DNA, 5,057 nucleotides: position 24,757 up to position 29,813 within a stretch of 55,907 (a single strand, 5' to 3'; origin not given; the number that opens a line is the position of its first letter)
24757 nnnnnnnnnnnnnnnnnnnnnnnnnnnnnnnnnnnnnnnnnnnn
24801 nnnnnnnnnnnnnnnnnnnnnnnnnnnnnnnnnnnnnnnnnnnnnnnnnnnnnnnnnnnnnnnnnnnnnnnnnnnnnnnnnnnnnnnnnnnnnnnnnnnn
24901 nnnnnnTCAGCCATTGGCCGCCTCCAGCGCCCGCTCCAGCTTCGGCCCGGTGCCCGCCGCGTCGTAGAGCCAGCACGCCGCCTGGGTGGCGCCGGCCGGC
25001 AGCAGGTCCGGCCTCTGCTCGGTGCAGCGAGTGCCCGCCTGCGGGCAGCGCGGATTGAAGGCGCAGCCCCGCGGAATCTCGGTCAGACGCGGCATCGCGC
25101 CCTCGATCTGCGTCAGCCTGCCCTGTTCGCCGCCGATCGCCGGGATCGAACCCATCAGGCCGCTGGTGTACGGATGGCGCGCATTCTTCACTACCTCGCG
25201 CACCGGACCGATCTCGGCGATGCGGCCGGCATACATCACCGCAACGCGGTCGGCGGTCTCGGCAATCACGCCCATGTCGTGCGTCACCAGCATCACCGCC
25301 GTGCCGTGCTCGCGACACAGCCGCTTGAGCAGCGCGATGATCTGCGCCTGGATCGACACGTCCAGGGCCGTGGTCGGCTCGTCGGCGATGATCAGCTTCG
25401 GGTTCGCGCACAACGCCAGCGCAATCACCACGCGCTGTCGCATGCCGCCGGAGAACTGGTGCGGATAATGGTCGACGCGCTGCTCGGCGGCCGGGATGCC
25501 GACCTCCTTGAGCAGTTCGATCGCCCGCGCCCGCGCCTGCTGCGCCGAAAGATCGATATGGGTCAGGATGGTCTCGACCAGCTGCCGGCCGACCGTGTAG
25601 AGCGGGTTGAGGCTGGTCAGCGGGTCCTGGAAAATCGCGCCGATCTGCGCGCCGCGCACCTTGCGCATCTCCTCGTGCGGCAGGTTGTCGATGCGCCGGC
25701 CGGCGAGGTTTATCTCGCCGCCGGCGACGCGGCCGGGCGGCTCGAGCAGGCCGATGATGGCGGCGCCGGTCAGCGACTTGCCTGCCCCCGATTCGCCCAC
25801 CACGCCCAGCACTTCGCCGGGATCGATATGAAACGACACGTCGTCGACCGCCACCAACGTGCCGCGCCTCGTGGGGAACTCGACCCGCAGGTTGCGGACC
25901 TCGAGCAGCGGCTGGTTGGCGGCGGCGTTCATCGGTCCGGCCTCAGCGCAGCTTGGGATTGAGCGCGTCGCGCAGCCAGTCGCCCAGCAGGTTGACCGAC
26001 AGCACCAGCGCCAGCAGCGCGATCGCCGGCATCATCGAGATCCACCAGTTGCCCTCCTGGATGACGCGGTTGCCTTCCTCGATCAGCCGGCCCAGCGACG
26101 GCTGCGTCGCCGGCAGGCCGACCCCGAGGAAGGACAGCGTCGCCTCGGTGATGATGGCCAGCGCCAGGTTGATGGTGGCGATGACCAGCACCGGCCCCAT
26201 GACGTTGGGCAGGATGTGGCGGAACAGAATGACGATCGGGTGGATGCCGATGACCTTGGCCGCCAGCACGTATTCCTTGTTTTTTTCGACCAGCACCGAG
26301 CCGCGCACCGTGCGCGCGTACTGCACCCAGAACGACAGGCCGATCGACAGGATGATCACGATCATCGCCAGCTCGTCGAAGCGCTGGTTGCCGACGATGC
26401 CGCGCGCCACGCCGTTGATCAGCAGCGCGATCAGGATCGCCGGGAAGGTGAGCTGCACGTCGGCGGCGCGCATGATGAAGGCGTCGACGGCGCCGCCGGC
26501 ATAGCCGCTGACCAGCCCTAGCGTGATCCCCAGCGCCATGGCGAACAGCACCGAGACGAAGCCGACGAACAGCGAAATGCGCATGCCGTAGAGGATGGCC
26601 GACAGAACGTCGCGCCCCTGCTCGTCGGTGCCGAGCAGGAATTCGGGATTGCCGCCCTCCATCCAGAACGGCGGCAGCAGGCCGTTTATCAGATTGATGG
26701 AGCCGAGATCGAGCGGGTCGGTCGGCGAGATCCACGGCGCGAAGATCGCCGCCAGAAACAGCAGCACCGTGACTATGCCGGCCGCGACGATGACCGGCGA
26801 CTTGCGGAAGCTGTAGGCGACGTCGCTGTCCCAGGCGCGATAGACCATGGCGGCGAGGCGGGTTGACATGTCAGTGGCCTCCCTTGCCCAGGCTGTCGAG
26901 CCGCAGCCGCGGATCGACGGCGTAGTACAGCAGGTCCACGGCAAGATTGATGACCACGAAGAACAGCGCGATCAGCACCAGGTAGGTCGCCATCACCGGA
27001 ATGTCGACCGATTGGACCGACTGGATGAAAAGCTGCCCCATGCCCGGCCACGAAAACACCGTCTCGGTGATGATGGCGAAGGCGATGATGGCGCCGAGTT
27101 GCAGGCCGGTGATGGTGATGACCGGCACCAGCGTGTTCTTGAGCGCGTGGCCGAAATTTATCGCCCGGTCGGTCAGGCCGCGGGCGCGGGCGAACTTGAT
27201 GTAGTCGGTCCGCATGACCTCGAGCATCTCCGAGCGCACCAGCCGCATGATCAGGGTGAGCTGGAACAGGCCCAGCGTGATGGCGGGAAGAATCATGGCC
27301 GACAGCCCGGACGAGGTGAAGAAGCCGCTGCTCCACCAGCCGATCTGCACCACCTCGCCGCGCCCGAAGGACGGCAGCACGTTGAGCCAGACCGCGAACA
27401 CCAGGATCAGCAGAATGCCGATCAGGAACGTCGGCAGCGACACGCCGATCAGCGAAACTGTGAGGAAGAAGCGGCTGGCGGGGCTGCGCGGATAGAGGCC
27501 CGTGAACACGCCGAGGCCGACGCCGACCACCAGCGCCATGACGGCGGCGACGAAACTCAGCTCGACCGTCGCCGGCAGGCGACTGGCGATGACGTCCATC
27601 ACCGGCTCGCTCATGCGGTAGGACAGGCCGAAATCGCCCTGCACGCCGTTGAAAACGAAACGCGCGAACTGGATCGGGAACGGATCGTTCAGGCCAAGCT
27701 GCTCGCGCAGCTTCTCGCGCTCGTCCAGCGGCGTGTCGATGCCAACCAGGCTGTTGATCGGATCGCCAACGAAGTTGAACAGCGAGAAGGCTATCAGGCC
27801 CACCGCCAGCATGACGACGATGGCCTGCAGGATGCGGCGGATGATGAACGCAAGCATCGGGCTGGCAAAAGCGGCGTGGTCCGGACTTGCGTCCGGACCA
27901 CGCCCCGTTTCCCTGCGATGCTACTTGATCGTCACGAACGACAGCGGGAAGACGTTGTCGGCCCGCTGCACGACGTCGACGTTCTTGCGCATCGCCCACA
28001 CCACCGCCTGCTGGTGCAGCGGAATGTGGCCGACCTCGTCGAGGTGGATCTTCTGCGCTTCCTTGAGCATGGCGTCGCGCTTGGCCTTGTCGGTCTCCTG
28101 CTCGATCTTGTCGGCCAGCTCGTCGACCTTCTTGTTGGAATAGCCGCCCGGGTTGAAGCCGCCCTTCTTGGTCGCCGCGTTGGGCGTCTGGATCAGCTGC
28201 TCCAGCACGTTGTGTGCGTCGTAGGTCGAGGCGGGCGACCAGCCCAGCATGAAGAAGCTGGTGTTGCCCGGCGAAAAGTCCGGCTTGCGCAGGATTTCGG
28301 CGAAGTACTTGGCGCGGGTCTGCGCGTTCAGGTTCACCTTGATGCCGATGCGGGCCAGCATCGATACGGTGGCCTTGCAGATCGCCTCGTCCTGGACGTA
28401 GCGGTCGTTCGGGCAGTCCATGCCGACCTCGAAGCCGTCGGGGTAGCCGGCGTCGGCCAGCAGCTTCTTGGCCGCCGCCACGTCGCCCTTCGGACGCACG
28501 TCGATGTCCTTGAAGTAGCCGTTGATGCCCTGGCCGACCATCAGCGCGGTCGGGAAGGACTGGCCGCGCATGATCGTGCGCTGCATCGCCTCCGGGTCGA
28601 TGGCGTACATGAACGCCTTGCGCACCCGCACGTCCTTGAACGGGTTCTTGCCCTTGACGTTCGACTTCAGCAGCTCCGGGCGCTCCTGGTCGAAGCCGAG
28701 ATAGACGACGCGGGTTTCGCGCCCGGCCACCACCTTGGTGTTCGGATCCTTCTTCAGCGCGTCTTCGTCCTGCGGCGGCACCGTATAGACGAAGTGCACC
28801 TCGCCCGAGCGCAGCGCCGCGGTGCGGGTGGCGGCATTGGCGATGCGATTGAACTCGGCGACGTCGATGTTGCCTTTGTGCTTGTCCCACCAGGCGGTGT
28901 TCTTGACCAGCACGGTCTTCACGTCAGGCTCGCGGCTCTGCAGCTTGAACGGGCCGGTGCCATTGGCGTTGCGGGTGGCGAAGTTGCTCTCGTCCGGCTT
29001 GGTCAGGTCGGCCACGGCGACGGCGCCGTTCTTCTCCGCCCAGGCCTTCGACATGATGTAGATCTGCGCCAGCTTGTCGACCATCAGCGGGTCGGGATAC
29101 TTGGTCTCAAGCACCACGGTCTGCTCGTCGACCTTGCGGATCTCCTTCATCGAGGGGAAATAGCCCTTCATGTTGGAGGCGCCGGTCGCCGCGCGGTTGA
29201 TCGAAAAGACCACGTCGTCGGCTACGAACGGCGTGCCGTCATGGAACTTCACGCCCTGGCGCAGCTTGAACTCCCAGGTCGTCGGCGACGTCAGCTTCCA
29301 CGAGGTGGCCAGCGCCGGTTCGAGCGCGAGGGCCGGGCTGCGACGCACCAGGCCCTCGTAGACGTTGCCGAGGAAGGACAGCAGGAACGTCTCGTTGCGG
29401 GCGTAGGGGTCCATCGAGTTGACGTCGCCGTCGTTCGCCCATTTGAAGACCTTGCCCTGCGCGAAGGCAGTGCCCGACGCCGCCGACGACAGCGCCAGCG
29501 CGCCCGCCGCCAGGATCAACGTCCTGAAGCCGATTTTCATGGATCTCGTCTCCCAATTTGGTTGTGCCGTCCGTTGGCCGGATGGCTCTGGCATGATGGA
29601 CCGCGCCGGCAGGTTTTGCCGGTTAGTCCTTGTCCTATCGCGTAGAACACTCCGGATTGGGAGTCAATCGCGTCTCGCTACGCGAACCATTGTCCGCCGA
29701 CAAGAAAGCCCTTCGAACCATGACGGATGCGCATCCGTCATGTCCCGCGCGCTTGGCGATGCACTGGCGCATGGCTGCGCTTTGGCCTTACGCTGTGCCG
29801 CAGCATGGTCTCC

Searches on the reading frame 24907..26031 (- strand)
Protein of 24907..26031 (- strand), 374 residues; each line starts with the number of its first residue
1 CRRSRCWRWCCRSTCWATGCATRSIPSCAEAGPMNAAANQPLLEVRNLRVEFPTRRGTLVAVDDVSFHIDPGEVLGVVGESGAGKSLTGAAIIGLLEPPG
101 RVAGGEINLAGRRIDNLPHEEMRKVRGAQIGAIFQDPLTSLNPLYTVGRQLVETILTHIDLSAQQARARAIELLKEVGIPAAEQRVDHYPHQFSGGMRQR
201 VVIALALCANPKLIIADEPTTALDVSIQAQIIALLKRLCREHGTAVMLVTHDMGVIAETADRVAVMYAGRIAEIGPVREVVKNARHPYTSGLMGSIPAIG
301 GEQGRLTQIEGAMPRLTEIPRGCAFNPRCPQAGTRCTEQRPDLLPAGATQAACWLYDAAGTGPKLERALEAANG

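Call 67: search_protein_families(library=pfam, proteins=[window:24907-26031:-], max_evalue=0.0001)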
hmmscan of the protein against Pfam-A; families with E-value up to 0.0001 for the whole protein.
window:24907-26031:- (374 aa): 3 families
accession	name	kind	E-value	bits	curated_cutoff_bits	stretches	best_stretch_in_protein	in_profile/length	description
PF00005.33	ABC_tran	-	4.3e-31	108.8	25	1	63-221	2-137/137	ABC transporter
PF08352.17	oligo_HPY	-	2e-20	73.4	27.1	1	273-336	2-65/65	Oligopeptide/dipeptide transporter, C-terminal region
PF13304.12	AAA_21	-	7e-05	23.5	27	0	189-256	234-303/304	AAA domain, putative AbiEii toxin, Type IV TA system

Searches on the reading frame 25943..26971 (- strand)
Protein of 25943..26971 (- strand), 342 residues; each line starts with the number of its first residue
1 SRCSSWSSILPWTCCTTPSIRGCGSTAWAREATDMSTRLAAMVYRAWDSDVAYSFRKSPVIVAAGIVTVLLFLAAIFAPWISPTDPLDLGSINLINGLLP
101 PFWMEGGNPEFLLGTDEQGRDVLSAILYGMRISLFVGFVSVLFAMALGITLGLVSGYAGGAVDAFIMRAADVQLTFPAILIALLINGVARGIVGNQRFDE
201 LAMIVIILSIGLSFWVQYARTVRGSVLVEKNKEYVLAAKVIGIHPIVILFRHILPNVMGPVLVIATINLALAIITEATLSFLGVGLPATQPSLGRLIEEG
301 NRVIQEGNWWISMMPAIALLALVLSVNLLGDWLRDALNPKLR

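Call 67: search_protein_families(library=pfam, proteins=[window:25943-26971:-], max_evalue=0.0001)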
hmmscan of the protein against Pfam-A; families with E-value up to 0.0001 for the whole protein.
window:25943-26971:- (342 aa): 2 families
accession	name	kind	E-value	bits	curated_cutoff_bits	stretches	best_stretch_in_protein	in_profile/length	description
PF00528.27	BPD_transp_1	-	5.7e-27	95.1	26.4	1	148-342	1-183/184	Binding-protein-dependent transport system inner membrane component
PF12911.12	OppC_N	-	1.3e-08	35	23.9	1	50-101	5-53/53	N-terminal TM domain of oligopeptide transport permease C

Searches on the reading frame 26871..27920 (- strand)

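Call 68: search_protein_families(library=pfam, proteins=[window:26871-27920:-], max_evalue=0.0001)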
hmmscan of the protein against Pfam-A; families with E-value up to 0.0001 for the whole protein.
window:26871-27920:- (349 aa): 2 families
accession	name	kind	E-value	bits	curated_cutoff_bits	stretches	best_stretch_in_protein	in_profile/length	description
PF00528.27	BPD_transp_1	-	1.2e-37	129.9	26.4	1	133-340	1-183/184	Binding-protein-dependent transport system inner membrane component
PF19300.4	BPD_transp_1_N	-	4.7e-14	53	23.8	1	22-121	1-113/114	Binding-prot-dependent transport system membrane comp, N-term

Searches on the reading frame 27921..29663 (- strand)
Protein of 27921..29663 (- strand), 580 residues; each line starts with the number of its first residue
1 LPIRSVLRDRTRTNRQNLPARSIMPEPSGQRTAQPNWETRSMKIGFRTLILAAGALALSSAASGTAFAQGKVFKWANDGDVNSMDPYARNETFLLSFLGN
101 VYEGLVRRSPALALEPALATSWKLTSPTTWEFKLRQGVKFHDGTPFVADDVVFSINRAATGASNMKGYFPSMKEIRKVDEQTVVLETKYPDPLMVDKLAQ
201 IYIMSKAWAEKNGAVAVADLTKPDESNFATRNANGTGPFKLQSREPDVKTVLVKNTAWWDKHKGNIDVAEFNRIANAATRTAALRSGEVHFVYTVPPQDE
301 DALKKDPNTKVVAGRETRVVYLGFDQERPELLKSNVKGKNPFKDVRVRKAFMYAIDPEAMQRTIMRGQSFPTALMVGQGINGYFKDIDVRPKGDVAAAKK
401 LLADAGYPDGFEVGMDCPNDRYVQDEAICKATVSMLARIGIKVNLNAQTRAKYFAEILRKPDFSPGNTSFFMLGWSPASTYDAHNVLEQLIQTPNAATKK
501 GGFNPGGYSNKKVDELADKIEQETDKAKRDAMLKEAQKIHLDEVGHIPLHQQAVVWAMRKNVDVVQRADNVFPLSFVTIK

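Call 68: search_protein_families(library=pfam, proteins=[window:27921-29663:-], max_evalue=0.0001)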
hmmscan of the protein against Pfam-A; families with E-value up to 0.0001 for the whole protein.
window:27921-29663:- (580 aa): 1 family
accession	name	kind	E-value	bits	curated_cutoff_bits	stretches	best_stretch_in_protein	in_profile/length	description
PF00496.27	SBP_bac_5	-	8.4e-85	285.5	32.4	1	114-493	2-363/368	Bacterial extracellular solute-binding proteins, family 5 Middle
